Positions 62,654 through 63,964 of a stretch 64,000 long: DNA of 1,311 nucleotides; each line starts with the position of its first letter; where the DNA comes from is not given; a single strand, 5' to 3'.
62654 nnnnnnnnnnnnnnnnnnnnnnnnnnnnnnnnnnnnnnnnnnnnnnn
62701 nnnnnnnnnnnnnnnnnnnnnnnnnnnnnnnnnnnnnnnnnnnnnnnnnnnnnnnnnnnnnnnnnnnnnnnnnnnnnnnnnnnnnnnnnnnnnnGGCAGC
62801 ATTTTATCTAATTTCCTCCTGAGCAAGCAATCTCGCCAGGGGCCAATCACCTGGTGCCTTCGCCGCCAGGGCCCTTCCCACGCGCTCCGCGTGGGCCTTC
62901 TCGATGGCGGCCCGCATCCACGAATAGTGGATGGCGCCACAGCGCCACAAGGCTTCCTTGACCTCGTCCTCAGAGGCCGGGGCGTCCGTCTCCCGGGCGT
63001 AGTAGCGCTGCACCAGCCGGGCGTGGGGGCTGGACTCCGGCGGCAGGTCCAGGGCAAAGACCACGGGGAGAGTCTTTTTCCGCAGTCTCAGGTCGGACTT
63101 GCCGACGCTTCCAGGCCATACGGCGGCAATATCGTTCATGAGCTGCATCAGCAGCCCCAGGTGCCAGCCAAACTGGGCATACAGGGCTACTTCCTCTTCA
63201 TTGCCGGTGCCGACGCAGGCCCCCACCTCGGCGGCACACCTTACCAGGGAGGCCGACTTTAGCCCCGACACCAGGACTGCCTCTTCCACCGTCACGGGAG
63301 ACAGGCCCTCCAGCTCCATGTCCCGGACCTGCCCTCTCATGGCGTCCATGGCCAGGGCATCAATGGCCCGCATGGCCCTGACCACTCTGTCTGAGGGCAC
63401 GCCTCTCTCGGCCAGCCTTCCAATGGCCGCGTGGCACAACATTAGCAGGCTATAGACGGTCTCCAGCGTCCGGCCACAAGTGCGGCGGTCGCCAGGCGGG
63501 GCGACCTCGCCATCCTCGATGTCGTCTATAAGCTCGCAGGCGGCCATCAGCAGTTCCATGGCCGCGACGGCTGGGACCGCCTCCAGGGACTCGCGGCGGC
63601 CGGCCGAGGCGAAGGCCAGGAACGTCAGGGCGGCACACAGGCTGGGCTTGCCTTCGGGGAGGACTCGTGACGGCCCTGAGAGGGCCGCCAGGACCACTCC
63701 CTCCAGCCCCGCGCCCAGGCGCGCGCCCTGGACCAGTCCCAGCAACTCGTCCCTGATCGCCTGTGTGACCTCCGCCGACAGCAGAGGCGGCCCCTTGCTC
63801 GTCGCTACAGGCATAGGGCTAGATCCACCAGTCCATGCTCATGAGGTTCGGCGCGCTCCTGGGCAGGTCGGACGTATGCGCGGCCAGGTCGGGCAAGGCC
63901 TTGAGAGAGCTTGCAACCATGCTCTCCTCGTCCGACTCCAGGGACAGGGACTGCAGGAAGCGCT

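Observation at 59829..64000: ComQXPA-like isoprenylated-peptide quorum-sensing cassette in a GC-rich non-Bacillus genome, with permuted X-Q order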

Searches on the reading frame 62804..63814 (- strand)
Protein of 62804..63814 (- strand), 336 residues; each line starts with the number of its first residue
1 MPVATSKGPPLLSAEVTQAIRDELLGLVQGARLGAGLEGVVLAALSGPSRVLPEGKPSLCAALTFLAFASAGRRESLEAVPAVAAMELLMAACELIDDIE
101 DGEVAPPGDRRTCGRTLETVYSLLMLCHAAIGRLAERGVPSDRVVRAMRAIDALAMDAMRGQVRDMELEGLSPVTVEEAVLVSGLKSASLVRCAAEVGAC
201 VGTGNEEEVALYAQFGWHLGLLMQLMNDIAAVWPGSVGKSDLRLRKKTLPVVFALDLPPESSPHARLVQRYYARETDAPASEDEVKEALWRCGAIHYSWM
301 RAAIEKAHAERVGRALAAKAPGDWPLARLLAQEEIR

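Call 4: search_protein_families(library=pfam, proteins=[window:62804-63814:-], max_evalue=1)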
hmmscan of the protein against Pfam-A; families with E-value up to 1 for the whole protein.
window:62804-63814:- (336 aa): 2 families
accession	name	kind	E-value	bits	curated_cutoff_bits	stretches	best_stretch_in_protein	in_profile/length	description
PF00348.22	polyprenyl_synt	-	1.6e-16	60.7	27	1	65-282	24-244/251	Polyprenyl synthetase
PF09338.16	Gly_reductase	-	0.24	10.3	22.2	1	163-238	325-399/426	Glycine/sarcosine/betaine reductase component B subunits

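Call 5: search_protein_families(library=ncbifam, proteins=[window:62804-63814:-], max_evalue=1)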
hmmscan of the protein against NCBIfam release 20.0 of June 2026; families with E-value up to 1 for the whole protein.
window:62804-63814:- (336 aa): 15 families
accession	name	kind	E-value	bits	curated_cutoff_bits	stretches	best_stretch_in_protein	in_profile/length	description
NF041169.1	f2_encap_cargo4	exception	2.7e-29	102.5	450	1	59-311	53-307/334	family 2 encapsulin nanocompartment cargo protein polyprenyl transferase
NF045549.1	GGPPsyn_IdsB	equivalog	7.8e-24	84.4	475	1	58-317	67-323/346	geranylgeranyl diphosphate synthase IdsB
NF040698.1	IdsA_Meth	equivalog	9.5e-15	54.6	468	1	59-308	45-299/328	short chain isoprenyl diphosphate synthase IdsA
NF041003.1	GGPP_syn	equivalog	4.5e-14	52.2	500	1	135-258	122-250/326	geranylgeranyl diphosphate synthase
NF045685.1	GGPPSynCrtE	equivalog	4.3e-09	35.8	460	1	136-256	127-254/293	geranylgeranyl diphosphate synthase CrtE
NF045485.1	FPPsyn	subfamily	8.4e-09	35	275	1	138-256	125-249/288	farnesyl diphosphate synthase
NF040789.2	gerfarn_diphsyn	equivalog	1.1e-07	31.4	560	1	127-254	134-266/345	geranylfarnesyl diphosphate synthase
NF042416.1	GFPPS_Mycobact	equivalog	1.5e-07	30.8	600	1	138-317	144-323/350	bifunctional (2E,6E)-farnesyl/geranyl diphosphate synthase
NF040627.1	GFPS_Meth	equivalog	2.6e-06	27.1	600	1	145-259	124-236/285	geranylfarnesyl diphosphate synthase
NF042417.1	NPPPS_Mycobact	equivalog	3.3e-06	26.4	600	1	145-290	141-285/335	nonaprenyl/(2E,6E)-farnesyl/geranylgeranyl diphosphat synthase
TIGR02749.1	prenyl_cyano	equivalog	3.4e-06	26.3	383.2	1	151-277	138-266/322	solanesyl diphosphate synthase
NF008140.0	PRK10888.1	equivalog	0.00018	20.9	412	1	174-309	158-295/323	octaprenyl diphosphate synthase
TIGR02748.1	GerC3_HepT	equivalog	0.00035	19.8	456.55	1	186-298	169-280/319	heptaprenyl diphosphate synthase component II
NF040936.1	hexpp_archaea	equivalog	0.014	14.7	400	1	59-230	44-203/275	hexaprenyl pyrophosphate synthase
NF045628.1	HxpDPsynlarge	equivalog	0.016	14.3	500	1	185-260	160-237/311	hexaprenyl-diphosphate synthase large subunit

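Call 6: find_encoding_contigs(protein=window:62804-63814:-, flank=10000, max_places=6)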
Protein window:62804-63814:- (336 aa): 1 contig read that carries it; 1 place shown.
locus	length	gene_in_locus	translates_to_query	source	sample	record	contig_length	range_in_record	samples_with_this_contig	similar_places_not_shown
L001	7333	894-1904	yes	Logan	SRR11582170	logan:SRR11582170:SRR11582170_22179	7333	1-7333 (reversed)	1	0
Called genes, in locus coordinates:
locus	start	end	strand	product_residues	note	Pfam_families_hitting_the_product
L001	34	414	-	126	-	PF00989:PAS (weak), PF13188:PAS_8 (weak), PF08448:PAS_4 (weak)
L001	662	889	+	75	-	-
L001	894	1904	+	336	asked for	PF00348:polyprenyl_synt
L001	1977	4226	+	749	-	PF13180:PDZ_2 (weak), PF17820:PDZ_6, PF02518:HATPase_c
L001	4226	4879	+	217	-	PF00072:Response_reg, PF08281:Sigma70_r4_2 (weak), PF00196:GerE, PF13384:HTH_23 (faint)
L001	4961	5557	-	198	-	PF13302:Acetyltransf_3, PF13523:Acetyltransf_8, PF00583:Acetyltransf_1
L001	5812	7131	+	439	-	PF07690:MFS_1, PF06779:MFS_4, PF07690:MFS_1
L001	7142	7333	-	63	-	?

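Call 9: find_homologous_proteins(query=window:62804-63814:-, max_evalue=0.001)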
Query window:62804-63814:- (336 aa): 58 proteins with E <= 0.001 among 8000 candidates.
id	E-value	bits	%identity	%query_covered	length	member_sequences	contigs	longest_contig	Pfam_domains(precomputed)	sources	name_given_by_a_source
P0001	7.8e-206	701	97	100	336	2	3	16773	PF00348.23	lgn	-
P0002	1.1e-122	427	62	97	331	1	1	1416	PF00348.23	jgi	jgi:geranylgeranyl pyrophosphate synthase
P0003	1.7e-116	407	60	95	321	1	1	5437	PF00348.23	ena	-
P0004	1.3e-115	404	59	95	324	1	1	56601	PF00348.23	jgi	jgi:geranylgeranyl pyrophosphate synthase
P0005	1.2e-113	398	60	96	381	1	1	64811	PF00348.23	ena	-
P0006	1.2e-113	398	58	94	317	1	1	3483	PF00348.23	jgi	-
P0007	2.1e-112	394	59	95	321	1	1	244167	PF00348.23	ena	-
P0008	3.1e-111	390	59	96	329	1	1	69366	PF00348.23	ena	-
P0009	6.4e-111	389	58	98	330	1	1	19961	PF00348.23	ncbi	-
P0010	1.7e-110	387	57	98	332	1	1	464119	PF00348.23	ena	-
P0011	2.1e-109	384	57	96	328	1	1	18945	PF00348.23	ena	-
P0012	1.9e-108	381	57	98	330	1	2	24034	PF00348.23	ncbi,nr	ncbi:MAG: polyprenyl synthetase family protein [Chloroflexi bacterium]|nr:polyprenyl synthetase fami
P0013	4.5e-107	376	62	88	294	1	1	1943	PF00348.23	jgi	jgi:geranylgeranyl pyrophosphate synthase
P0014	2.5e-104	367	56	95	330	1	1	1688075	PF00348.23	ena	-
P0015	8.2e-102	359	55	95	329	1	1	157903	PF00348.23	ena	-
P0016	6.6e-101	356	56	93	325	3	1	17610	PF00348.23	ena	-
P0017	1.5e-100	355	54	98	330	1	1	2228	PF00348.23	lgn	-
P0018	5.6e-100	353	57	86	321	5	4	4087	PF00348.23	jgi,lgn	jgi:geranylgeranyl pyrophosphate synthase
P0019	2.7e-99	351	55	86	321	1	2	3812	PF00348.23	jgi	-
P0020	2.6e-98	347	52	93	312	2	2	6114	PF00348.23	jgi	jgi:geranylgeranyl pyrophosphate synthase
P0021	3.5e-96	340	54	91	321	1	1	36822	PF00348.23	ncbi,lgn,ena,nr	ncbi:MAG: hypothetical protein BZY87_07490 [SAR202 cluster bacterium Io17-Chloro-G6]|nr:MAG: hypothe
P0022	1.2e-95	339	55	96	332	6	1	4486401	PF00348.23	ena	-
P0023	2.3e-95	338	51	91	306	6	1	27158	PF00348.23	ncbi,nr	ncbi:MAG: polyprenyl synthetase family protein, partial [SAR202 cluster bacterium]|nr:polyprenyl syn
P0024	2.7e-94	334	53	96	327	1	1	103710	PF00348.23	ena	-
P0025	6.0e-94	333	50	98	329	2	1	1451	PF00348.23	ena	-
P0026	6.8e-92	326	53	94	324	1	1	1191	PF00348.23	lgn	-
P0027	3.5e-89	317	48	96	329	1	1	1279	PF00348.23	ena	-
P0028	1.2e-86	309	55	81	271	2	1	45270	PF00348.23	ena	-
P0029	3.1e-86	308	46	96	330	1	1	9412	PF00348.23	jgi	jgi:competence protein ComQ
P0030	5.4e-86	307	46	96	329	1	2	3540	PF00348.23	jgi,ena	jgi:competence protein ComQ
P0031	2.9e-85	304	56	82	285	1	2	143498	PF00348.23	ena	-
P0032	7.1e-85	303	48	97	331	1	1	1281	PF00348.23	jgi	jgi:geranylgeranyl pyrophosphate synthase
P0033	2.5e-84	301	56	78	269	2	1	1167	PF00348.23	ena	-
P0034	2.5e-83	298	58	76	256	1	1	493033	PF00348.23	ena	-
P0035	9.7e-79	283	57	72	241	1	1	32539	PF00348.23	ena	-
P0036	4.4e-76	274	56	65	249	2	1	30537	PF00348.23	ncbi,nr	ncbi:MAG: polyprenyl synthetase family protein [Chloroflexi bacterium]|nr:polyprenyl synthetase fami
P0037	8.3e-75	270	48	90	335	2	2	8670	PF00348.23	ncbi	-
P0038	2.7e-74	268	54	70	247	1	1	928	PF00348.23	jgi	-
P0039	6.6e-70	254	49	91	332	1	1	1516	PF00348.23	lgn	-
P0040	5.6e-69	251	45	88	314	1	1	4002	PF00348.23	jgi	-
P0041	1.8e-65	239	49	71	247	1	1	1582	PF00348.23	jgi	jgi:geranylgeranyl diphosphate synthase type I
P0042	1.8e-64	236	56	61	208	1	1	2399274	PF00348.23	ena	-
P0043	6.7e-49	185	37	93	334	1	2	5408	PF00348.23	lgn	-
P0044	3.0e-23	101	39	36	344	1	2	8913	PF00348.23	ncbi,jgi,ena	-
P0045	5.2e-23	100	34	83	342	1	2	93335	PF00348.23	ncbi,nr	ncbi:MAG: polyprenyl synthetase family protein [Thermoflexales bacterium]|nr:polyprenyl synthetase f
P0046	7.9e-21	93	33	61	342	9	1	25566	PF00348.23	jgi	jgi:geranylgeranyl diphosphate synthase type I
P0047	1.7e-20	92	32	78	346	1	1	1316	PF00348.23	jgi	jgi:geranylgeranyl diphosphate synthase type I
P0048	2.6e-20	91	35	63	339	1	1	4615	PF00348.23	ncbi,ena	-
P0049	3.4e-15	74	35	71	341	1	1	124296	PF00348.23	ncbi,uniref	ncbi:polyprenyl synthetase family protein [Streptosporangium sp. NPDC087985]|uniref:polyprenyl synth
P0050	6.7e-13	67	33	77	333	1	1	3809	PF00348.23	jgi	jgi:geranylgeranyl diphosphate synthase type I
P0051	8.3e-13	66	35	34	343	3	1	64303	PF00348.23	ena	-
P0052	2.0e-11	62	35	64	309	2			PF00348.23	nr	nr:polyprenyl synthetase family protein [Streptomyces sp. SID13726]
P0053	2.0e-11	62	32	53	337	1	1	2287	PF00348.23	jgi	jgi:geranylgeranyl diphosphate synthase type I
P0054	3.2e-10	58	29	53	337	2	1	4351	PF00348.23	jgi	jgi:geranylgeranyl diphosphate synthase, type I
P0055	2.2e-9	55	38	33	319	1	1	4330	PF00348.23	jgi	jgi:geranylgeranyl diphosphate synthase type I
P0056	1.1e-8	53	32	53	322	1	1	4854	PF00348.23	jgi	jgi:geranylgeranyl diphosphate synthase type I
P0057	5.0e-8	51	26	81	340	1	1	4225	PF00348.23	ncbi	-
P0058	4.4e-7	48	27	54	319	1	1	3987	PF00348.23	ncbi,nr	ncbi:MAG: polyprenyl synthetase family protein [Chloroflexi bacterium]|nr:polyprenyl synthetase fami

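Call 15: search_solved_structures(query=window:62804-63814:-, max_evalue=0.001, show_alignments=2)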
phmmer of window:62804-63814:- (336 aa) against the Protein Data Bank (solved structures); distinct sequences matched with E-value up to 0.001: 46.
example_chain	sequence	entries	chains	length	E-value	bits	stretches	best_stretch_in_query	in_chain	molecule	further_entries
3nf2_A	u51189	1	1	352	2.9e-18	69.4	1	60-266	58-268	Putative polyprenyl synthetase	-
1wy0_A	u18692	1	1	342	5.2e-15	58.7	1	73-262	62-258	geranylgeranyl pyrophosphate synthetase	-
3kra_A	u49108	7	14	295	2.2e-12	50.1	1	56-256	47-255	Geranyl diphosphate synthase large subunit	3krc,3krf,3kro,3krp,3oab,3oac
5e8l_A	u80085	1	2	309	2.3e-10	43.5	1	56-258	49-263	Heterodimeric geranylgeranyl pyrophosphate synthase large subunit 1, chloroplastic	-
9v4g_A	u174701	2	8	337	1e-09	41.3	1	71-321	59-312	prenyltransferase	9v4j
9v4i_A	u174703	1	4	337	3.3e-09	39.7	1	71-321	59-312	prenyltransferase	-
6kd7_A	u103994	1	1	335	3.4e-09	39.6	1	76-250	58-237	Polyprenyl synthetase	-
2j1p_A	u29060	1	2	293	4.2e-09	39.3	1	56-233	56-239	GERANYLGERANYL PYROPHOSPHATE SYNTHETASE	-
6sxn_D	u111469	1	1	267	5e-09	39.1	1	56-256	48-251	Geranylgeranyl pyrophosphate synthase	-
9v4h_A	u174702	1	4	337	8.8e-09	38.3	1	71-321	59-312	prenyltransferase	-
7my6_A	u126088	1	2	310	1.5e-08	37.5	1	56-261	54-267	Farnesyl-diphosphate synthase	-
7my7_AAA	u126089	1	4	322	1.7e-08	37.3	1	56-261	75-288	Farnesyl-diphosphate synthase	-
5xn5_A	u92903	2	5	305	2.4e-08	36.9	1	45-258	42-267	Os07g0580900 protein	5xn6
5e8k_A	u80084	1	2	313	2.4e-08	36.8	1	56-258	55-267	Geranylgeranyl pyrophosphate synthase 10, mitochondrial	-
6sxl_A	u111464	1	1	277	3.1e-08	36.5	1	56-233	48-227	Geranylgeranyl pyrophosphate synthase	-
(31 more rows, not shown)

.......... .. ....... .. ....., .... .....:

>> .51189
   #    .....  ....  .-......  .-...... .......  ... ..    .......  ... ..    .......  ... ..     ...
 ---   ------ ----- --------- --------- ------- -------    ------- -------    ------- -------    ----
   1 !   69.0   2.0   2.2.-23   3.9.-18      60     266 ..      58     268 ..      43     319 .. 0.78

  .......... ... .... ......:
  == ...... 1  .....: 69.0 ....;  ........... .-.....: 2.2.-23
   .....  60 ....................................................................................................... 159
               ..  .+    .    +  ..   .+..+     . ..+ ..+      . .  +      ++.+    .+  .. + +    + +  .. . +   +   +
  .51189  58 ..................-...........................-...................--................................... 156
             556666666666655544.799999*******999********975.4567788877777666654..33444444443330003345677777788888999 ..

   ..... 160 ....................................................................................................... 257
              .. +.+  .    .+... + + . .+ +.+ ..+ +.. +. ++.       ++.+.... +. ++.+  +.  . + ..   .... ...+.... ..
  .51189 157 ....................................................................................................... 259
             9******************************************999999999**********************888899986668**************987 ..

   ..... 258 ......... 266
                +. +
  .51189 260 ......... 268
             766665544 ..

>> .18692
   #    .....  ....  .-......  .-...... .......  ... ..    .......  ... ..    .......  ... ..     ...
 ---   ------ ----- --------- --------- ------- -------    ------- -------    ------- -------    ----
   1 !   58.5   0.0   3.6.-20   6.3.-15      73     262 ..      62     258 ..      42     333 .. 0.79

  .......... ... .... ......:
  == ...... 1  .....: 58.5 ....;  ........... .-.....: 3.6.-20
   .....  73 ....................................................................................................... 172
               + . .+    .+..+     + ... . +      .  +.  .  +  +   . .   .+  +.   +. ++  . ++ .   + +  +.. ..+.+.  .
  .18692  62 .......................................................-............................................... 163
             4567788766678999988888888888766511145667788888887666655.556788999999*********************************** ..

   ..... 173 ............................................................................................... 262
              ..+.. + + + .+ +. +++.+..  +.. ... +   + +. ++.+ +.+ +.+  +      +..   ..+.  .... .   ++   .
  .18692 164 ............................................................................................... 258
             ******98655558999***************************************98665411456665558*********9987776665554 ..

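Call 18: find_related_loci(query=A2, collection=genome_contigs, flank=6000)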
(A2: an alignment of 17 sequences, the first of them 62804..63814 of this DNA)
Query A2 (336 aa) in genome_contigs; peptide patterns used: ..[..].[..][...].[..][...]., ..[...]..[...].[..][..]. (x = any residue, [..] = any of these).
28 stretches matched a pattern; 8 encode a relative of the query (tblastn E <= 1e-3); 8 distinct loci.
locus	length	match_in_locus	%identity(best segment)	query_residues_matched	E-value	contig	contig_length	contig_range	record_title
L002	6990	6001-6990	50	1-330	5e-106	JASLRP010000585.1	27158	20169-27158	MAG: SAR202 cluster bacterium isolate Arabian12_MAG_33 c_000002262746, whole genome shotgun sequence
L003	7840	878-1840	52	11-331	6e-96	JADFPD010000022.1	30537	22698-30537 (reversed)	MAG: Chloroflexota bacterium isolate B71T1B5 B71T1B5_NODE1012, whole genome shotgun sequence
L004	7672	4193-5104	48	28-331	2e-70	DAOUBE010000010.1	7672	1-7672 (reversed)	MAG TPA_asm: Dehalococcoidia bacterium isolate H68_708 k101_360027, whole genome shotgun sequence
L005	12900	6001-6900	34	10-309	4e-35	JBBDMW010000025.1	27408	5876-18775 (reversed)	MAG: Dehalococcoidia bacterium isolate LejiaB_60_20 Lejia_B_2102_length_27408_cov_12, whole genome shotgun sequence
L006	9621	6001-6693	37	86-319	2e-33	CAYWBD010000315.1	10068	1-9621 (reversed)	MAG TPA_asm: uncultured Thermoflexus sp. isolate binchicken_co165_432 genome assembly, contig: k141_1301978, whole genom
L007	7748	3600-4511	24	11-310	2e-16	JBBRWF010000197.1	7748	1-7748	MAG: Anaerolineales bacterium isolate La4_concoct.061 La4_concoct.061_K_2450717_L_7748_cov_11.9984, whole genome shotgun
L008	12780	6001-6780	25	42-316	3e-16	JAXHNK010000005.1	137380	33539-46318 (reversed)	MAG: Anaerolineales bacterium isolate Salar_de_Ascotan_soil_MAG_ASO84 contig_3180_polypolish, whole genome shotgun seque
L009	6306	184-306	61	285-325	3e-9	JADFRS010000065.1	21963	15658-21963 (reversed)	MAG: Gemmatimonadetes bacterium isolate B89T1B8 B89T1B8_NODE3862, whole genome shotgun sequence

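Call 22: find_encoding_contigs(protein=P0004, flank=7000, max_places=2)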
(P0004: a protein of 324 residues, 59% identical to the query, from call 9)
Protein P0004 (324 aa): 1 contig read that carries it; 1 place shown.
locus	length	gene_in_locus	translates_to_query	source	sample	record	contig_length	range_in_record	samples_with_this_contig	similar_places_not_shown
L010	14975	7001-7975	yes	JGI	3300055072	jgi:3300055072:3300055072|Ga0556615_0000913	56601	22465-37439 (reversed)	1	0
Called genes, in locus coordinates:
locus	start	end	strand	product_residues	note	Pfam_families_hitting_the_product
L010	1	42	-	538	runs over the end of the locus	PF00118:Cpn60_TCP1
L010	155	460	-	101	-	PF00166:Cpn10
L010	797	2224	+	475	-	PF02225:PA, PF04389:Peptidase_M28, PF05343:Peptidase_M42 (faint), PF01546:Peptidase_M20 (faint)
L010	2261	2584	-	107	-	PF18478:PIN_10 (weak), PF18480:DUF5615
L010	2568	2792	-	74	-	PF04255:DUF433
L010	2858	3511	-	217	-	PF18743:AHJR-like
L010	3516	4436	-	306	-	PF04536:TPM_phosphatase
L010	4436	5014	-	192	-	PF04011:LemA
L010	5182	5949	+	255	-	PF01370:Epimerase, PF04321:RmlD_sub_bind (weak), PF01073:3Beta_HSD, PF13460:NAD_binding_10 (weak), PF16363:GDP_Man_Dehyd, PF02719:Polysacc_synt_2 (weak), PF07993:NAD_binding_4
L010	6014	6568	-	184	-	PF00989:PAS (faint), PF13188:PAS_8 (weak), PF08448:PAS_4, PF13426:PAS_9 (weak)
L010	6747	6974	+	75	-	-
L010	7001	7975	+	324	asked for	PF00348:polyprenyl_synt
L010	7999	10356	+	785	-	PF00595:PDZ (faint), PF13180:PDZ_2 (weak), PF17820:PDZ_6, PF02518:HATPase_c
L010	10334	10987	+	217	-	PF00072:Response_reg, PF08281:Sigma70_r4_2 (weak), PF00196:GerE, PF13384:HTH_23 (faint)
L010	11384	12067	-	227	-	PF00072:Response_reg, PF08281:Sigma70_r4_2, PF00196:GerE, PF04545:Sigma70_r4 (weak)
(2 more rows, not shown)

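Call 23: find_encoding_contigs(protein=P0010, flank=7000, max_places=2)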
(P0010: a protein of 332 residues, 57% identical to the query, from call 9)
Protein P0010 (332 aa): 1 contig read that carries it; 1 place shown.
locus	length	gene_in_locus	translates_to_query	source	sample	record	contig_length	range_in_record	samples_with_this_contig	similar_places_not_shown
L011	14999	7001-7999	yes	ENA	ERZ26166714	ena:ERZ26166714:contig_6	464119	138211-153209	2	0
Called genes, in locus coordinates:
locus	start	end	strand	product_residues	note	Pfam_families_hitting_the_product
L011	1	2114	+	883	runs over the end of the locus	PF01411:tRNA-synt_2c, PF07973:tRNA_SAD, PF02272:DHHA1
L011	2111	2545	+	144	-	PF03652:RuvX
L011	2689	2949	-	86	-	PF00550:PP-binding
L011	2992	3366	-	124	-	PF01029:NusB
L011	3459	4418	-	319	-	PF00698:Acyl_transf_1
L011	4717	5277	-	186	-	PF02620:YceD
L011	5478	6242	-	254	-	PF00512:HisKA, PF02518:HATPase_c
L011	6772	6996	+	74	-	-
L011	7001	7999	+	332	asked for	PF00348:polyprenyl_synt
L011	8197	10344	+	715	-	PF02518:HATPase_c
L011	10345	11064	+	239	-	PF00072:Response_reg, PF00196:GerE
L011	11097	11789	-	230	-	PF00486:Trans_reg_C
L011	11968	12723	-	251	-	PF00072:Response_reg, PF00486:Trans_reg_C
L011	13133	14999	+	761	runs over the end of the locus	PF00580:UvrD-helicase, PF01443:Viral_helicase1 (faint), PF13245:AAA_19, PF13604:AAA_30 (faint), PF13361:UvrD_C, PF13538:UvrD_C_2, PF21196:PcrA_UvrD_tudor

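Call 24: find_encoding_contigs(protein=P0022, flank=7000, max_places=2)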
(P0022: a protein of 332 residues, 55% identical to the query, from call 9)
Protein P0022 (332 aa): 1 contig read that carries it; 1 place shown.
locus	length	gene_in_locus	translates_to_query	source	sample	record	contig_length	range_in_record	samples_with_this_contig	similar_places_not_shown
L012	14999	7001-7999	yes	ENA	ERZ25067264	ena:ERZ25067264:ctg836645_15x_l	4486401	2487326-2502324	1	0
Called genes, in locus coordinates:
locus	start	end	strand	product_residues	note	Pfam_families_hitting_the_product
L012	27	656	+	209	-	PF13761:DUF4166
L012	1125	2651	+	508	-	PF13701:DDE_Tnp_1_4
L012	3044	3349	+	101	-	-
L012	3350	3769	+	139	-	-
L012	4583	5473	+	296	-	PF13340:DUF4096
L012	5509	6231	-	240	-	PF02585:PIG-L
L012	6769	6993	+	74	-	-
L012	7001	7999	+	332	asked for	PF00348:polyprenyl_synt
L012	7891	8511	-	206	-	-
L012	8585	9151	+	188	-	-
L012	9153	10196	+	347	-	PF02518:HATPase_c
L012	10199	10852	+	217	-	PF00072:Response_reg, PF00196:GerE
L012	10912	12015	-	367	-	PF08240:ADH_N, PF00107:ADH_zinc_N, PF13602:ADH_zinc_N_2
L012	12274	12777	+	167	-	-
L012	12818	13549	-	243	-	PF00753:Lactamase_B, PF19583:ODP (faint)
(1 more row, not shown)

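Call 25: find_encoding_contigs(protein=P0029, flank=7000, max_places=2)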
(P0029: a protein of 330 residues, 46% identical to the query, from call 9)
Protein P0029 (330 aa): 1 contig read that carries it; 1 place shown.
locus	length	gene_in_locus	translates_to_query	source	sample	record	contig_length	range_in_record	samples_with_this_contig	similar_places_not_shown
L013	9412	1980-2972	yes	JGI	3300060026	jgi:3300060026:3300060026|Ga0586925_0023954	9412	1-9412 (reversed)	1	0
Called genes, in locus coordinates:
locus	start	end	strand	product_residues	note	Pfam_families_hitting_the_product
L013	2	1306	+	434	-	?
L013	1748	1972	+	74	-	-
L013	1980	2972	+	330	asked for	PF00348:polyprenyl_synt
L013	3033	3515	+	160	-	PF17820:PDZ_6 (weak)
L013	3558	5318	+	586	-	PF02518:HATPase_c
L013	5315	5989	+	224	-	PF00072:Response_reg, PF00196:GerE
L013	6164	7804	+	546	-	PF01839:FG-GAP (faint), PF13517:FG-GAP_3, PF07593:UnbV_ASPIC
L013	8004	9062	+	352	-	PF00962:A_deaminase, PF19326:AMP_deaminase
